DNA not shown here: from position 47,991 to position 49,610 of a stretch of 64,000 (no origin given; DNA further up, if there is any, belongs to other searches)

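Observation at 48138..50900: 920-aa soluble protein ending in a VirD4/TrwB-type coupling-protein ATPase domain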

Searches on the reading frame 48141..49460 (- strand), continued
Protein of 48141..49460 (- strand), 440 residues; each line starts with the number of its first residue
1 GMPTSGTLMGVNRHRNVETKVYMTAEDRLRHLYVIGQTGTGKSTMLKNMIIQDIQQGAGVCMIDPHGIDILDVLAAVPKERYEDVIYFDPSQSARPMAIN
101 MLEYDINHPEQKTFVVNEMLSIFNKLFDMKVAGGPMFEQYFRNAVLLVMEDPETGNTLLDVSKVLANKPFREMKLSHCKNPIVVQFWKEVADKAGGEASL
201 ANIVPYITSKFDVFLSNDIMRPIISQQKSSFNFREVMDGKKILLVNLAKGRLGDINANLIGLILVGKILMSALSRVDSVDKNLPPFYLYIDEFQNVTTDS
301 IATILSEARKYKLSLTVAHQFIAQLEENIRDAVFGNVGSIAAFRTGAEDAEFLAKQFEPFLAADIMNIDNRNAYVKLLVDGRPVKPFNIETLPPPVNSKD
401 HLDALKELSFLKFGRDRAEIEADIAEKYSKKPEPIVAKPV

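Call 115: get_annotated_region(hit=H38, flank=7000)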
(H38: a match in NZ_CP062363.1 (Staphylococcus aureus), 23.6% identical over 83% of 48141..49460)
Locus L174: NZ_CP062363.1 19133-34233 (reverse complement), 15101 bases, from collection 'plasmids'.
description: Staphylococcus aureus strain NAS_AN_152 plasmid pJRA307-1, complete sequence
organism: Staphylococcus aureus (NCBI taxid 1280)
taxonomy: Bacteria; Bacillota; Bacilli; Bacillales; Staphylococcaceae; Staphylococcus; Staphylococcus aureus
host: -; source: Homo sapiens; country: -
typing (MOB-suite, as given by PLSDB): non-mobilizable; replicon rep_cluster_155
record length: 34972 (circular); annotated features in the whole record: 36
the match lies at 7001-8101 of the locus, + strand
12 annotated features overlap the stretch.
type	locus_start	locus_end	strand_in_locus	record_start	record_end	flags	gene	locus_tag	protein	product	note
CDS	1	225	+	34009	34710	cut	-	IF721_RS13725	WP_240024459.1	hypothetical protein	-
CDS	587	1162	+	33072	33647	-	-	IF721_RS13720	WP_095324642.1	recombinase family protein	GO:0006310 - DNA recombination [Evidence IEA]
CDS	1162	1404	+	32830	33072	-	-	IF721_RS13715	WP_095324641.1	helix-turn-helix transcriptional regulator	-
CDS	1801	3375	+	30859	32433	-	-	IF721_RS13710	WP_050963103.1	primase C-terminal domain-containing protein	-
CDS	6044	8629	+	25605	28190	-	-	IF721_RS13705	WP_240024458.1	DUF87 domain-containing protein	-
CDS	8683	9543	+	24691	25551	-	-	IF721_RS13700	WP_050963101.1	replication-relaxation family protein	-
CDS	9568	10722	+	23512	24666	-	-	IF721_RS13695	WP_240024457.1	conjugal transfer protein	-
CDS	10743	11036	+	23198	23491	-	-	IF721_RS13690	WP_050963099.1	hypothetical protein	-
CDS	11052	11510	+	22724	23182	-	-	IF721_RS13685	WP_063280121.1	hypothetical protein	-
CDS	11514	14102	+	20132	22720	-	-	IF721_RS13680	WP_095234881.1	ATP-binding protein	-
CDS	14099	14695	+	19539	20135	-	-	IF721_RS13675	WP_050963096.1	hypothetical protein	-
CDS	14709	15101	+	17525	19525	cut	-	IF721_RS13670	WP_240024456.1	hypothetical protein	-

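Call 116: get_annotated_region(hit=H35, flank=7000)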
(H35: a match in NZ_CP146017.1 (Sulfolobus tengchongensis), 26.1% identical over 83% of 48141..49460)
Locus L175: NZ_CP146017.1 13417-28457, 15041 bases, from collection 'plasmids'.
description: Sulfolobus tengchongensis strain RT2 plasmid pRT2, complete sequence
organism: Sulfolobus tengchongensis (NCBI taxid 207809)
taxonomy: Archaea; Thermoproteota; Thermoprotei; Sulfolobales; Sulfolobaceae; Sulfolobus; Sulfolobus tengchongensis
host: -; source: -; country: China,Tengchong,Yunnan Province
typing (MOB-suite, as given by PLSDB): non-mobilizable
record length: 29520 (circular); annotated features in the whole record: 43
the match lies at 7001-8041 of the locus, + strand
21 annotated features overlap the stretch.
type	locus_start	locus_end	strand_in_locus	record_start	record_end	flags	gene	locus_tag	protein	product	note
CDS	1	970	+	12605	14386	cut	-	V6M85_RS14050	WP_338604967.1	hypothetical protein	-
CDS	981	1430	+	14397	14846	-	-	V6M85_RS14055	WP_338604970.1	hypothetical protein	-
CDS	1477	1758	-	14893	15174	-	-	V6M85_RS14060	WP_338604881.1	winged helix-turn-helix domain-containing protein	-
CDS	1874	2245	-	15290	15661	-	-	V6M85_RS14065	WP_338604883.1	hypothetical protein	-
CDS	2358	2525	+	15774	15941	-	-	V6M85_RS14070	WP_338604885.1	ribbon-helix-helix domain-containing protein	-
CDS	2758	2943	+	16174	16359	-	-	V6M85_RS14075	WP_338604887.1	ribbon-helix-helix domain-containing protein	-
CDS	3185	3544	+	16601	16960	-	-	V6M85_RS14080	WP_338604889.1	hypothetical protein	-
CDS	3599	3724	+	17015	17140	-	-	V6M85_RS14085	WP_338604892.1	hypothetical protein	-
CDS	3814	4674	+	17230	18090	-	-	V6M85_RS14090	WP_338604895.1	hypothetical protein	-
CDS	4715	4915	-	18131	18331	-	-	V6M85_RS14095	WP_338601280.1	hypothetical protein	-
CDS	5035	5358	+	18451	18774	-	-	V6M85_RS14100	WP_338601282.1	hypothetical protein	-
CDS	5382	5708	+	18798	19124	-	-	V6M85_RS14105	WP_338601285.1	hypothetical protein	-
CDS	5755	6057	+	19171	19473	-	-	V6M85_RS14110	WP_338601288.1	hypothetical protein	-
CDS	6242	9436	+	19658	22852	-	-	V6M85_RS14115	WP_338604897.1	type IV secretion system DNA-binding domain-containing protein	-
CDS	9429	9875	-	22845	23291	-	-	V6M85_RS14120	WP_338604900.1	hypothetical protein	-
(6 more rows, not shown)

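Call 120: find_homologous_proteins(query=L172:8026-10674:+, max_evalue=0.00001)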
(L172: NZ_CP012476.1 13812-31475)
Query L172:8026-10674:+ (883 aa): 226 proteins with E <= 0.00001 among 8000 candidates; the best 120 are listed.
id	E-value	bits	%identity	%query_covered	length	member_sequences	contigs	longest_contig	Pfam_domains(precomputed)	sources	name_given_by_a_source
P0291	0.0e+0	1995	99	100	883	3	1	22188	PF01935.24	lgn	-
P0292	0.0e+0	1515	77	100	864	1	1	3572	PF01935.24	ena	-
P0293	0.0e+0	1511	76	100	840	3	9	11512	PF26449.1,PF01935.24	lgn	-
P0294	0.0e+0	1508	77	100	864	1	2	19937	PF26449.1,PF01935.24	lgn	-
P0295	0.0e+0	1500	76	100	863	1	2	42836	PF01935.24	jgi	jgi:hypothetical protein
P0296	0.0e+0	1498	75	98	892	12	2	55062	PF01935.24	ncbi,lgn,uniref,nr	ncbi:type IV secretory system conjugative DNA transfer family protein [Bacillus sp. UMB0893]|uniref:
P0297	0.0e+0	1497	75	100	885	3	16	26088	PF01935.24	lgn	-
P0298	0.0e+0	1495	82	90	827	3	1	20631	PF26449.1,PF01935.24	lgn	-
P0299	0.0e+0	1492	74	100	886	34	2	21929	PF01935.24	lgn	-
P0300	0.0e+0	1491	75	100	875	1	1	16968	PF26449.1,PF01935.24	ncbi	-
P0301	0.0e+0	1488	75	100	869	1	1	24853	PF10412.16,PF01935.24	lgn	-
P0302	0.0e+0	1485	76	98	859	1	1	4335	PF01935.24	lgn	-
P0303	0.0e+0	1481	75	100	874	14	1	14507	PF26449.1,PF01935.24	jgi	jgi:hypothetical protein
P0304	0.0e+0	1480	78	94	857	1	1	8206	PF01935.24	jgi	jgi:hypothetical protein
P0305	0.0e+0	1454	74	100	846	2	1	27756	PF26449.1,PF01935.24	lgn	-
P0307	0.0e+0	1452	74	100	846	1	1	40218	PF26449.1,PF01935.24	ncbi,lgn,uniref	ncbi:DUF87 domain-containing protein [Cytobacillus sp. FSL R5-0569]|uniref:ATP-binding protein n=1 T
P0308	0.0e+0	1452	74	100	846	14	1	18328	PF26449.1,PF01935.24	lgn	-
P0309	0.0e+0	1451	74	100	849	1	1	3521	PF26449.1,PF01935.24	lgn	-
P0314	0.0e+0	1444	78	89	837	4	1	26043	PF26449.1,PF01935.24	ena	-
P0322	0.0e+0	1430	79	89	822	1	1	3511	PF26449.1,PF01935.24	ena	-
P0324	0.0e+0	1427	76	92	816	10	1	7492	PF26449.1,PF01935.24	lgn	-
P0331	0.0e+0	1408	71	97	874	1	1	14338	PF26449.1,PF01935.24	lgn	-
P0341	0.0e+0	1315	68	97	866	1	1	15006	PF26449.1,PF01935.24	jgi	jgi:hypothetical protein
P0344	0.0e+0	1234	85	70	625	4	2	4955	PF26449.1,PF01935.24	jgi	jgi:hypothetical protein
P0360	2.2e-258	878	52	84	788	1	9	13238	PF26449.1,PF01935.24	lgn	-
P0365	6.4e-227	774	45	84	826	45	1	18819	PF26449.1,PF01935.24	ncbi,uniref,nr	ncbi:helicase HerA domain-containing protein [Bacillus cereus group sp. N21]|uniref:helicase HerA do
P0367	1.1e-141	492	37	86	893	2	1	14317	PF26449.1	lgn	-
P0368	4.5e-118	414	33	90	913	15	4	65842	PF26449.1,PF01935.24,PF01580.25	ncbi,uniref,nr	ncbi:helicase HerA domain-containing protein [Bacillus subtilis]|uniref:helicase HerA domain-contain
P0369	1.4e-50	191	28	50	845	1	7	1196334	PF26449.1,PF10412.16,PF01935.24,PF02534.21,PF12696.14,PF25199.2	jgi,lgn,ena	jgi:hypothetical protein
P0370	9.9e-50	188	25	80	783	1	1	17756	PF26449.1,PF10412.16,PF01935.24,PF02534.21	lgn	-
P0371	5.6e-49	185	25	81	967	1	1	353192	PF26449.1,PF10412.16,PF12696.14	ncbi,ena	-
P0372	1.9e-48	183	27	60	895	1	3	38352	PF26449.1,PF10412.16,PF01935.24,PF02534.21,PF12696.14,PF25199.2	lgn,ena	-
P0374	4.2e-48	182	27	59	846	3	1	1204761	PF26449.1,PF10412.16,PF01935.24,PF02534.21,PF12696.14,PF25199.2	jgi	jgi:hypothetical protein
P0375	4.8e-48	182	26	60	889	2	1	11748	PF26449.1,PF10412.16,PF01935.24,PF02534.21,PF12696.14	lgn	-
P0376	1.3e-47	181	25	77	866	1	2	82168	PF26449.1,PF01935.24,PF12696.14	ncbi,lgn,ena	-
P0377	4.2e-47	179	27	60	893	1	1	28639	PF26449.1,PF10412.16,PF01935.24,PF02534.21,PF12696.14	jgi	jgi:hypothetical protein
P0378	2.1e-46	177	25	75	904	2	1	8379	PF26449.1,PF10412.16,PF01935.24,PF12696.14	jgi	jgi:hypothetical protein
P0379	2.5e-46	177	27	61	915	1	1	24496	PF26449.1,PF01935.24,PF02534.21,PF12696.14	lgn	-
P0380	5.0e-46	176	26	63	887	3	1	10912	PF26449.1,PF10412.16,PF01935.24,PF02534.21,PF12696.14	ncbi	ncbi:MAG: type IV secretory system conjugative DNA transfer family protein [Candidatus Altimarinota 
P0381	1.3e-45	174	26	75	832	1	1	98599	PF26449.1,PF10412.16,PF01935.24,PF02534.21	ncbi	-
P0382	3.9e-45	173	27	54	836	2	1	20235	PF26449.1,PF10412.16,PF01935.24,PF12696.14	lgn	-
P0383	1.1e-44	171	26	60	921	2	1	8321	PF26449.1,PF01935.24,PF02534.21,PF12696.14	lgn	-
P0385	2.4e-44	170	26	68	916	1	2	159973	PF26449.1,PF10412.16,PF01935.24,PF02534.21,PF12696.14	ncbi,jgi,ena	ncbi:MAG: DUF87 domain-containing protein [Candidatus Gracilibacteria bacterium]|jgi:hypothetical pr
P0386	5.1e-44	169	29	52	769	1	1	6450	PF26449.1,PF10412.16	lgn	-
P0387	7.1e-44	168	27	61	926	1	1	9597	PF26449.1,PF01935.24,PF02534.21,PF12696.14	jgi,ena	-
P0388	1.2e-43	168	26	60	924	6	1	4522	PF26449.1,PF01935.24,PF02534.21,PF12696.14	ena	-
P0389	3.3e-43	166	27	61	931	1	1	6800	PF26449.1,PF01935.24,PF02534.21,PF12696.14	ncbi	-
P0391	1.6e-42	164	26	78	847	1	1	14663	PF26449.1,PF10412.16,PF01935.24,PF02534.21,PF12696.14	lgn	-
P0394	7.5e-42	162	26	76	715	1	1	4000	PF26449.1,PF10412.16,PF01935.24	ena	-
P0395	1.3e-41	161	24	80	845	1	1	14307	PF26449.1,PF10412.16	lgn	-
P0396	2.5e-41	160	24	75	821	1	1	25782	PF26449.1,PF01935.24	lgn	-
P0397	7.7e-41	158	25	76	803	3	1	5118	PF26449.1,PF10412.16,PF01935.24,PF02534.21,PF12696.14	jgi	jgi:hypothetical protein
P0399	3.3e-40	156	26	64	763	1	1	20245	PF26449.1,PF10412.16,PF01935.24,PF12696.14,PF25199.2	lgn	-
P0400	1.1e-39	155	25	79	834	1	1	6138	PF26449.1,PF10412.16,PF01935.24,PF02534.21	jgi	jgi:hypothetical protein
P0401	1.8e-39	154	26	61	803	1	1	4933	PF26449.1,PF01935.24,PF02534.21,PF12696.14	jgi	jgi:hypothetical protein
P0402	3.8e-39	153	25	81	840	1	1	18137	PF26449.1,PF10412.16,PF01935.24,PF02534.21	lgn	-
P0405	5.3e-39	152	24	76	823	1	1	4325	PF26449.1,PF10412.16,PF01935.24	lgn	-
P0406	6.2e-39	152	23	80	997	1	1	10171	PF26449.1,PF10412.16,PF01935.24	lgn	-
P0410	1.2e-37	148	23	77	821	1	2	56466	PF26449.1,PF10412.16,PF01935.24,PF02534.21,PF12696.14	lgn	-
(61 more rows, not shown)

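Call 124: search_dna_similar(query=P0368, collection=plasmids, mode=protein, max_evalue=1e-50, max_rows=12)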
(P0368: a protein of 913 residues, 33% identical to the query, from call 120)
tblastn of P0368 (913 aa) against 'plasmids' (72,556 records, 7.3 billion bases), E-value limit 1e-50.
Records with a match: 18; places in all: 18; records where one place covers at least 80% of the query: 16.
Best place of each record, by identity: >=99% 2; 95-99% 1; <60% 15.
By first word of the organism name: Bacillus 14; Peribacillus 1; Shouchella 1; Niallia 1; Metabacillus 1.
By predicted mobility (MOB-suite, as given by PLSDB): non-mobilizable 18.
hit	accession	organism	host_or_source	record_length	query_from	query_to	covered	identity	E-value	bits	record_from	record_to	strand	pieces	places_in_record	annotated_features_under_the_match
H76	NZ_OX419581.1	Bacillus subtilis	garden soil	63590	1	913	100%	99.9%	0e+0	1809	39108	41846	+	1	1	DUF87 domain-containing protein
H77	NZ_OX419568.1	Bacillus subtilis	garden soil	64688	1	913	100%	99.8%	0e+0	1807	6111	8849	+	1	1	DUF87 domain-containing protein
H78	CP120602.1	Bacillus subtilis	cell culture,cornstarch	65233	1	913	100%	98.9%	0e+0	1789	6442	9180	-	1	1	DUF87 domain-containing protein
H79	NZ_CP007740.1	Bacillus methanolicus MGA3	soil sample, enrichment culture ...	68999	1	838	92%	32.4%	2e-119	409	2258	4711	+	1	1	DUF87 domain-containing protein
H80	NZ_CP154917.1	Bacillus subtilis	-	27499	1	839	92%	32.1%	4e-121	413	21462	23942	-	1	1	DUF87 domain-containing protein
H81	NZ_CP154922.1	Bacillus subtilis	-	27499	1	839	92%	32.1%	4e-121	413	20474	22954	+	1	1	DUF87 domain-containing protein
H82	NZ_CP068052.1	Peribacillus psychrosaccharolyticus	-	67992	1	799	88%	33.4%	4e-117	402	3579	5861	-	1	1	DUF87 domain-containing protein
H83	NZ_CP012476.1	Shouchella clausii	-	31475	1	818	90%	32.6%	7e-119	407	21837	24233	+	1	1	DUF87 domain-containing protein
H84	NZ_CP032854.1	Bacillus subtilis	cell culture,Cheonggukjang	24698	1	810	89%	32.6%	1e-118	406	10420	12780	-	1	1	DUF87 domain-containing protein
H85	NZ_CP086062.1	Bacillus sp. BC1-43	Sing cell,soil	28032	1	806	88%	32.8%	6e-118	404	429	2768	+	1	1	DUF87 domain-containing protein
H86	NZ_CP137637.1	Niallia sp. XMNu-256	-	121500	1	784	86%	32.7%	3e-116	399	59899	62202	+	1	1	DUF87 domain-containing protein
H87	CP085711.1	Bacillus sp. F19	single cell,soil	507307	1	766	84%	33.4%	3e-114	393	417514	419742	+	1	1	DUF87 domain-containing protein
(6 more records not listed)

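Call 126: get_annotated_region(hit=H78, flank=9000)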
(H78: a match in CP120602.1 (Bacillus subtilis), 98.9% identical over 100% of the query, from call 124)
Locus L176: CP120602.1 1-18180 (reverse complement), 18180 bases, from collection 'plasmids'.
description: Bacillus subtilis strain DSM 5611 plasmid unnamed, complete sequence
organism: Bacillus subtilis (NCBI taxid 1423)
taxonomy: Bacteria; Bacillota; Bacilli; Bacillales; Bacillaceae; Bacillus; Bacillus subtilis
host: -; source: cell culture,cornstarch; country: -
typing (MOB-suite, as given by PLSDB): non-mobilizable
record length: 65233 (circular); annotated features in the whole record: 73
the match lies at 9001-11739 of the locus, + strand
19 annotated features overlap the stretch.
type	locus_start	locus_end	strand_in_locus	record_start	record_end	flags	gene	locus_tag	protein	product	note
CDS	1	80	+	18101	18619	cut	-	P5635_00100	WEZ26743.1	hypothetical protein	-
CDS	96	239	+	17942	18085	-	-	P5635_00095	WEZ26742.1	hypothetical protein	-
CDS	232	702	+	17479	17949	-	-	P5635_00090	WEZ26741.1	hypothetical protein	-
CDS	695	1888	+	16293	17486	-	-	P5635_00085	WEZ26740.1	peptidoglycan DD-metalloendopeptidase family protein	-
CDS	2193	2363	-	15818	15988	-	-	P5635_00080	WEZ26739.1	hypothetical protein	-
CDS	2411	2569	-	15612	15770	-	-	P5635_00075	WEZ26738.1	hypothetical protein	-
CDS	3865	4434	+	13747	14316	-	-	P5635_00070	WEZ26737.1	hypothetical protein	-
CDS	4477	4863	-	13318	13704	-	-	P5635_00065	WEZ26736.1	hypothetical protein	-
CDS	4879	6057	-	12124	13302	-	-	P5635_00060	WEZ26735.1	hypothetical protein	-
CDS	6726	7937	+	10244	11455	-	-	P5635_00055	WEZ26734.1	hypothetical protein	-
CDS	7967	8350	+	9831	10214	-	-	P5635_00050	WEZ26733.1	hypothetical protein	-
CDS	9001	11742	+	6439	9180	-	-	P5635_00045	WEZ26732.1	DUF87 domain-containing protein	-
CDS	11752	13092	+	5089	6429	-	-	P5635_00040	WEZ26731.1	hypothetical protein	-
CDS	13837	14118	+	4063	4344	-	-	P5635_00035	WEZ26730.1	hypothetical protein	-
CDS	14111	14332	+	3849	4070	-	-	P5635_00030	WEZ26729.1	hypothetical protein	-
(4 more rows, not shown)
